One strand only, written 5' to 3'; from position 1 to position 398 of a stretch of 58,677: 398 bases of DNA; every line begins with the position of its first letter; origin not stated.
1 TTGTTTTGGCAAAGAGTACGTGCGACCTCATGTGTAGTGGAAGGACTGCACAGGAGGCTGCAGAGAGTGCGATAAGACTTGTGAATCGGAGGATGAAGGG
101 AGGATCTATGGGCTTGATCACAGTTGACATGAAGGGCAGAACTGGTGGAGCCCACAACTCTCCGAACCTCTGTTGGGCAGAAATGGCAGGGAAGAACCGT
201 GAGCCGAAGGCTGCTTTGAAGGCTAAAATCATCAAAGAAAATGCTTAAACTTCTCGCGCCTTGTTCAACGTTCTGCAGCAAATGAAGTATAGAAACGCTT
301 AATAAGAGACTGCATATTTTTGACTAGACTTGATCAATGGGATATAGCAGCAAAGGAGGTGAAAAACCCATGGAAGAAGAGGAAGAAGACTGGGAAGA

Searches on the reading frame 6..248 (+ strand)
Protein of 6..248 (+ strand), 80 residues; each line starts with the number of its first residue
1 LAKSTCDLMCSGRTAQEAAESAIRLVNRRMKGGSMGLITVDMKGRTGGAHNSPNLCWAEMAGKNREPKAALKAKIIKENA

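Call 7: search_protein_families(library=pfam, proteins=[window:6-248:+])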
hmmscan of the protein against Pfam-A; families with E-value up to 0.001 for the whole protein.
window:6-248:+ (80 aa): 1 family
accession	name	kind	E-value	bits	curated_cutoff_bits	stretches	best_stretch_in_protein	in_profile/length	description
PF01112.23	Asparaginase_2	-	1.2e-06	28.3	27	1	2-64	241-302/309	Asparaginase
